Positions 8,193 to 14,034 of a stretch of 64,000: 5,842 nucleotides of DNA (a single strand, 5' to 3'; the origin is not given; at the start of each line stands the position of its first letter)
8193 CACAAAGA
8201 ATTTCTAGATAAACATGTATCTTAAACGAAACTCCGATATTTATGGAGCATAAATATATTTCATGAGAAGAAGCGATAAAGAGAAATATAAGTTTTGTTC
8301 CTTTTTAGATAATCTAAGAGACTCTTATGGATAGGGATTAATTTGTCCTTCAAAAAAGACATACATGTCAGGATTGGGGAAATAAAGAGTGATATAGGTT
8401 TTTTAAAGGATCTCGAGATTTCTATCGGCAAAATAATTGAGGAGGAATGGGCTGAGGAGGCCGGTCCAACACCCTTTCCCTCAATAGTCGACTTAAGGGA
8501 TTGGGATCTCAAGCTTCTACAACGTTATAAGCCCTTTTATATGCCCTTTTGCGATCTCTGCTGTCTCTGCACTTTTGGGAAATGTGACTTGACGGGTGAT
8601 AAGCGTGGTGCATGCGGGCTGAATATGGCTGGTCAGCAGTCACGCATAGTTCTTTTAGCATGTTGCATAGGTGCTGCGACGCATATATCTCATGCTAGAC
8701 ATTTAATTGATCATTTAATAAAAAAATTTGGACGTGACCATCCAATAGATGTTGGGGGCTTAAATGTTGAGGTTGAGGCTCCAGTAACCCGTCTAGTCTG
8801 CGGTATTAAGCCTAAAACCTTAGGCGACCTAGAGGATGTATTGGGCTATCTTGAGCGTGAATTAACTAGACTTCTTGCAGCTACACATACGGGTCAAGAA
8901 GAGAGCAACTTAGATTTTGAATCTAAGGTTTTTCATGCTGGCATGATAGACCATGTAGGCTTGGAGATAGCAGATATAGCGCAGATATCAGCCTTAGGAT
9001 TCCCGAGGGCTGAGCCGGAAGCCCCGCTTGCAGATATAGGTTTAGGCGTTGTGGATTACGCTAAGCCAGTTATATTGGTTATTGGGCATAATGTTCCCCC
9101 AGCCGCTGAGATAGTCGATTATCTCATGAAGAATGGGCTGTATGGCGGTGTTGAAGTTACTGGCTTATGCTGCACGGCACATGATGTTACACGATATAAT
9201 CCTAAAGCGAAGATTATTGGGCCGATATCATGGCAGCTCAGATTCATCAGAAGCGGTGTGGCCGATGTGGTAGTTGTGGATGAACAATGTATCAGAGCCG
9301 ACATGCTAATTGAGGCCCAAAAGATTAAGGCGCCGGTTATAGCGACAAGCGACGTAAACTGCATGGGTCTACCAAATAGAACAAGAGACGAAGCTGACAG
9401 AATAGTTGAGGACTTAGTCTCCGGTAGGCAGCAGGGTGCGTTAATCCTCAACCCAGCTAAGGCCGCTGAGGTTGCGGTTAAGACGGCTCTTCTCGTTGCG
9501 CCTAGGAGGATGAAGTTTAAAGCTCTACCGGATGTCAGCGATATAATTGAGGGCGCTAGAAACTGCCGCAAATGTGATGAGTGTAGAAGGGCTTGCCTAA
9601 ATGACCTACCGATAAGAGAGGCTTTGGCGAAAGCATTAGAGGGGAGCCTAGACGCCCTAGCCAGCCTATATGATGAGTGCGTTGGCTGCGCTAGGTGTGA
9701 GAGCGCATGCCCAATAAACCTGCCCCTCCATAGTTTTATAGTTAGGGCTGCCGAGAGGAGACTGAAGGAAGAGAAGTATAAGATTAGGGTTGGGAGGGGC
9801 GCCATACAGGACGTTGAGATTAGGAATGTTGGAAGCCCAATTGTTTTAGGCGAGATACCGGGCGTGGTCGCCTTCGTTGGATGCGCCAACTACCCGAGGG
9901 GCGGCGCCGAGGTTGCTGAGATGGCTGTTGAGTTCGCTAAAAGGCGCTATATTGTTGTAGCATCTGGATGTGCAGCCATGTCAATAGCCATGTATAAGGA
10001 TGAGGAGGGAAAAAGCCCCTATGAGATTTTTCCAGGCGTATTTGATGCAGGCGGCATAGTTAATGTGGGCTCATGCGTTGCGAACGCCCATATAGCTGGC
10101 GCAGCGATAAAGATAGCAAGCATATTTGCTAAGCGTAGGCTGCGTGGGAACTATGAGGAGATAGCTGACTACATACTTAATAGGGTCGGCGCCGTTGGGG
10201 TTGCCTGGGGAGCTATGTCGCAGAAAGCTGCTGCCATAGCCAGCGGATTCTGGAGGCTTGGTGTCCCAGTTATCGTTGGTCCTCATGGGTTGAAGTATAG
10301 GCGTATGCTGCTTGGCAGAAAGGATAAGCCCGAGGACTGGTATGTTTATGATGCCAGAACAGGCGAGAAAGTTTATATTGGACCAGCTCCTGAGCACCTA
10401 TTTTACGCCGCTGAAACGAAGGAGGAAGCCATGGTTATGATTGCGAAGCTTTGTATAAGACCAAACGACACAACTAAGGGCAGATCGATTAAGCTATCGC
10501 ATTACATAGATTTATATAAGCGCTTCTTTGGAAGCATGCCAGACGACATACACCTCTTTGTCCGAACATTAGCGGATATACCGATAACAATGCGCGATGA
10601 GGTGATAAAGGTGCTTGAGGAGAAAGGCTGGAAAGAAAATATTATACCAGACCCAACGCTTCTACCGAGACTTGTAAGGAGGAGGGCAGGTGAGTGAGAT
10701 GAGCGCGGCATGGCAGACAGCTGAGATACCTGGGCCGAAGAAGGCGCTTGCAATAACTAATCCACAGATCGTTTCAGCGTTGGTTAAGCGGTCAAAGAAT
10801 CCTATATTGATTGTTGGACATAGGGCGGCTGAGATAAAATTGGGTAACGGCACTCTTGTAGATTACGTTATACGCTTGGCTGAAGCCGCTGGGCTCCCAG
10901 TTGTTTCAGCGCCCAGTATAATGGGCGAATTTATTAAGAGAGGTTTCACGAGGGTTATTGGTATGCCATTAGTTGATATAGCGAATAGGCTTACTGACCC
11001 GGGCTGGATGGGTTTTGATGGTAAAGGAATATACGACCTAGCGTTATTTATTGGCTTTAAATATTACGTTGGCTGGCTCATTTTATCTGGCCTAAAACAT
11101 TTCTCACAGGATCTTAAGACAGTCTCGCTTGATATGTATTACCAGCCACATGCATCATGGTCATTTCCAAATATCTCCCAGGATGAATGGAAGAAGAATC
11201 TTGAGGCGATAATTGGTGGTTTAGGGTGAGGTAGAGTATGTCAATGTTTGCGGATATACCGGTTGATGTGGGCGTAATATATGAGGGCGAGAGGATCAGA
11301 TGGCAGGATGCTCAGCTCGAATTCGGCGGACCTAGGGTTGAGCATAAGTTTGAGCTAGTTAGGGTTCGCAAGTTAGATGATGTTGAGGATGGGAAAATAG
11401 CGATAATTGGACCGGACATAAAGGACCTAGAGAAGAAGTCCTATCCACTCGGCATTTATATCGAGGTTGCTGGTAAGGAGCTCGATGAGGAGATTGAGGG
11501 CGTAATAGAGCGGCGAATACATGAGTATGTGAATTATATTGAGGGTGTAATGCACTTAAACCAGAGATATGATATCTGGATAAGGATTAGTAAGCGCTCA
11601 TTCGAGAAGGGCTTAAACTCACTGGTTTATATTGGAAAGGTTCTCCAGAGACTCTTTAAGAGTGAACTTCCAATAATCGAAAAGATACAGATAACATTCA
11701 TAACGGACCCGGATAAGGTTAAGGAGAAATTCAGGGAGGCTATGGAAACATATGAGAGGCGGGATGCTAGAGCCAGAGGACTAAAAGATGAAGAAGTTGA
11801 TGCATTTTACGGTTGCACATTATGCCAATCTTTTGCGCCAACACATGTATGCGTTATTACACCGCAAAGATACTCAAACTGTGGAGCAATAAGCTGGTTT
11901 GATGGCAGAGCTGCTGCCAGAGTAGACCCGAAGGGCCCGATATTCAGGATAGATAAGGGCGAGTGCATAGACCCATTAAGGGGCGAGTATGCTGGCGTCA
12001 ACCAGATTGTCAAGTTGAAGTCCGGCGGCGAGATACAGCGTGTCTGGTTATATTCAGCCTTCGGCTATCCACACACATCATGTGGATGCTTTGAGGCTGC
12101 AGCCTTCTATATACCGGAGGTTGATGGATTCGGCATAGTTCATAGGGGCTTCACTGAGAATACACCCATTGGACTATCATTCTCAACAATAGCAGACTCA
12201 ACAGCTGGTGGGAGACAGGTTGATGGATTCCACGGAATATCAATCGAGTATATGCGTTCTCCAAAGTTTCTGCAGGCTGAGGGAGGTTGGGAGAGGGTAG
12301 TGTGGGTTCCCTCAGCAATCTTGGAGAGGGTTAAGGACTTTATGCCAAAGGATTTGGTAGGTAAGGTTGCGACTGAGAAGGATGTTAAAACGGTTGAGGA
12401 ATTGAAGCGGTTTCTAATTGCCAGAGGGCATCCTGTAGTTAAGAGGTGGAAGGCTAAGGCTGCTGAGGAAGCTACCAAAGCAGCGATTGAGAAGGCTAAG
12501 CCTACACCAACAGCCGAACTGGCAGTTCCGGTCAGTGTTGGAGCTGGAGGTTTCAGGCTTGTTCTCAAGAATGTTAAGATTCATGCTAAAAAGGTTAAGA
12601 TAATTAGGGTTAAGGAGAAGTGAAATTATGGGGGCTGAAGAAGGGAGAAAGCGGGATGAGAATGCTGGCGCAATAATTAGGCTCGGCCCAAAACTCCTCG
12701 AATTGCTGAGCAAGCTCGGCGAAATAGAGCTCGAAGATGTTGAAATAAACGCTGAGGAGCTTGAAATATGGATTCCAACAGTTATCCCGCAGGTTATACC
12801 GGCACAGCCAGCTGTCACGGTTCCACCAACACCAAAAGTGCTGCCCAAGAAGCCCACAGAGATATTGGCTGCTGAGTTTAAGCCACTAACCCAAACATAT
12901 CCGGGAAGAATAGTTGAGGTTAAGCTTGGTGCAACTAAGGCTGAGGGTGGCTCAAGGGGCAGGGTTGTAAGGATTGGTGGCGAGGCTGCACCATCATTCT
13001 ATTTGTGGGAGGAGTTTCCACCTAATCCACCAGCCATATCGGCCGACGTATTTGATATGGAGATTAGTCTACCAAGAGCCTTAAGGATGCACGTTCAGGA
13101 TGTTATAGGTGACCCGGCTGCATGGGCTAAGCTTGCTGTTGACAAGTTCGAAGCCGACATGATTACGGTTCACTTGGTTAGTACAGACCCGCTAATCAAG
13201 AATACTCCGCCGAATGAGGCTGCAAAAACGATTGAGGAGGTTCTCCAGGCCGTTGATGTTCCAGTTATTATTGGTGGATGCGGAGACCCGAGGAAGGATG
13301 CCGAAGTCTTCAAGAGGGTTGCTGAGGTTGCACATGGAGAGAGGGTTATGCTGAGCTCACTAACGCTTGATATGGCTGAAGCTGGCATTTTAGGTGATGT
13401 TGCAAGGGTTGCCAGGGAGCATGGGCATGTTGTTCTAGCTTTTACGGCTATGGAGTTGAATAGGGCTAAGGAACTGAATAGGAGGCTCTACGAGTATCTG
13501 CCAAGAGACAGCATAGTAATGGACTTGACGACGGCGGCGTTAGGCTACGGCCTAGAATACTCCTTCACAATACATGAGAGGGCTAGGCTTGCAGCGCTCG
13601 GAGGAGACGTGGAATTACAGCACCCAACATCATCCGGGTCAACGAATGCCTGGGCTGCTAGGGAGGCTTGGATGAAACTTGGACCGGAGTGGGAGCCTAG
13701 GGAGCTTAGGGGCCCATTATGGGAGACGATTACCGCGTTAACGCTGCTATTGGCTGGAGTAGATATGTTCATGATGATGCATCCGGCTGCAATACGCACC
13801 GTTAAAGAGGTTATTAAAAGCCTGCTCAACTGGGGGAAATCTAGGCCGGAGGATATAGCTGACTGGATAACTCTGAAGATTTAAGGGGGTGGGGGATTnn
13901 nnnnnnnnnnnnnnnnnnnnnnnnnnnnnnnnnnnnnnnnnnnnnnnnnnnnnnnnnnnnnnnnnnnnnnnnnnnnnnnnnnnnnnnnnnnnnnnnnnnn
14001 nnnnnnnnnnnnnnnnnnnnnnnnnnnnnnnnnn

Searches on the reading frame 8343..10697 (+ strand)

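Call 19: search_protein_families(library=pfam, proteins=[window:8343-10697:+], max_evalue=0.001)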
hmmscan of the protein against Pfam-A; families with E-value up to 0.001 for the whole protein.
window:8343-10697:+ (784 aa): 5 families
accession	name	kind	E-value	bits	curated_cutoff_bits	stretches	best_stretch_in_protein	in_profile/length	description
PF03063.25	Prismane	-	1.5e-61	209.1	27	2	160-651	129-484/513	Prismane/CO dehydrogenase family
PF13187.11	Fer4_9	-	4e-05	24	27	1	407-458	1-49/52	4Fe-4S dicluster domain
PF14697.11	Fer4_21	-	0.00011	22.7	35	1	406-458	6-53/59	4Fe-4S dicluster domain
PF12838.12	Fer4_7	-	0.00035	21.4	27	0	407-458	1-50/52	4Fe-4S dicluster domain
PF12800.12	Fer4_4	-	0.00076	20.1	24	0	444-457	2-15/17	4Fe-4S binding domain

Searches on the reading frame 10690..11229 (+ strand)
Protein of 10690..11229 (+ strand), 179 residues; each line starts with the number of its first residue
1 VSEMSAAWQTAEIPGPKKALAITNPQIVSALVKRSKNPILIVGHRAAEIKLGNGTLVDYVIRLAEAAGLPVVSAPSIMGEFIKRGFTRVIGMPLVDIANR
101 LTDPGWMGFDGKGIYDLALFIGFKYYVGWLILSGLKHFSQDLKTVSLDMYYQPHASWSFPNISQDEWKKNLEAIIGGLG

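Call 19: search_protein_families(library=pfam, proteins=[window:10690-11229:+], max_evalue=0.001)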
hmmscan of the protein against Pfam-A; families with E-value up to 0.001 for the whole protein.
window:10690-11229:+ (179 aa): 1 family
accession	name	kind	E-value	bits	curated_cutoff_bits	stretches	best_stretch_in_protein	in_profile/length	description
PF02552.22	CO_dh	-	6.8e-29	101.2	21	1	8-172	8-165/168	CO dehydrogenase beta subunit/acetyl-CoA synthase epsilon subunit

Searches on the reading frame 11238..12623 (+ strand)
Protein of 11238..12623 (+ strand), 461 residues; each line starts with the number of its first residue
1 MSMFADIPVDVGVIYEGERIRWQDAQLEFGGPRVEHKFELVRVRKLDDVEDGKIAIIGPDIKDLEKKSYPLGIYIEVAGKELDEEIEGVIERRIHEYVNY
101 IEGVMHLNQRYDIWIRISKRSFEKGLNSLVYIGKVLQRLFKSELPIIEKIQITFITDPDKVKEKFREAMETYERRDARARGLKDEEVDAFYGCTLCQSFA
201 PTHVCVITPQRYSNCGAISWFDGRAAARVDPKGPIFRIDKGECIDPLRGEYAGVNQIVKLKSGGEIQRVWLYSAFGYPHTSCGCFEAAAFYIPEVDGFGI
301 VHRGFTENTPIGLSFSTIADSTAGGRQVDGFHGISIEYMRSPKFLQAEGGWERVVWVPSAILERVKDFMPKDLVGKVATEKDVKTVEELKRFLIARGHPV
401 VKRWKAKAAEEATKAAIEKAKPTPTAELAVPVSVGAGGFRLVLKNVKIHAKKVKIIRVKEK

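Call 19: search_protein_families(library=pfam, proteins=[window:11238-12623:+], max_evalue=0.001)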
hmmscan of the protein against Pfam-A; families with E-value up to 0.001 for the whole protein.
window:11238-12623:+ (461 aa): 2 families
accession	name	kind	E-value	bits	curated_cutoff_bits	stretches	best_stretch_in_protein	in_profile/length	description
PF19436.4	ACS_CODH_B_C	-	1.8e-78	264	25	1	172-402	1-240/245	ACS/CODH beta subunit C-terminal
PF03598.20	CdhC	-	2.5e-61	206.5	24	1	7-161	1-155/155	CO dehydrogenase/acetyl-CoA synthase complex beta subunit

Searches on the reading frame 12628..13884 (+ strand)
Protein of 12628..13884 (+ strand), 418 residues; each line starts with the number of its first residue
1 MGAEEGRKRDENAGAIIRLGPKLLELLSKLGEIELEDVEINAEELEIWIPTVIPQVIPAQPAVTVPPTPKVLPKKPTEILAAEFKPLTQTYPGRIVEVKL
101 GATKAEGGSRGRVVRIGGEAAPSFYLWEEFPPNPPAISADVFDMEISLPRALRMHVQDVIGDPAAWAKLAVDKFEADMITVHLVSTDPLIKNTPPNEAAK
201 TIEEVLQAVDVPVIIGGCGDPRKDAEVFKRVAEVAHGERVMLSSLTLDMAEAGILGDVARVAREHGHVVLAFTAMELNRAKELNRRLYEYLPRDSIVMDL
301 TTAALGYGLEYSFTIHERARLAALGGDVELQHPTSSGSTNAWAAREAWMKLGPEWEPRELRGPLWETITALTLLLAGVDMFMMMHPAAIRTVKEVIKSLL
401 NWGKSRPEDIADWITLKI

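Call 19: search_protein_families(library=pfam, proteins=[window:12628-13884:+], max_evalue=0.001)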
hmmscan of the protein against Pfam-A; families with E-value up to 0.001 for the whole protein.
window:12628-13884:+ (418 aa): 1 family
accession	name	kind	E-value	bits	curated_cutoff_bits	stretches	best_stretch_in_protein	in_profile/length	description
PF03599.22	CdhD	-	1.8e-55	188.8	24.8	1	98-349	2-227/387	CO dehydrogenase/acetyl-CoA synthase delta subunit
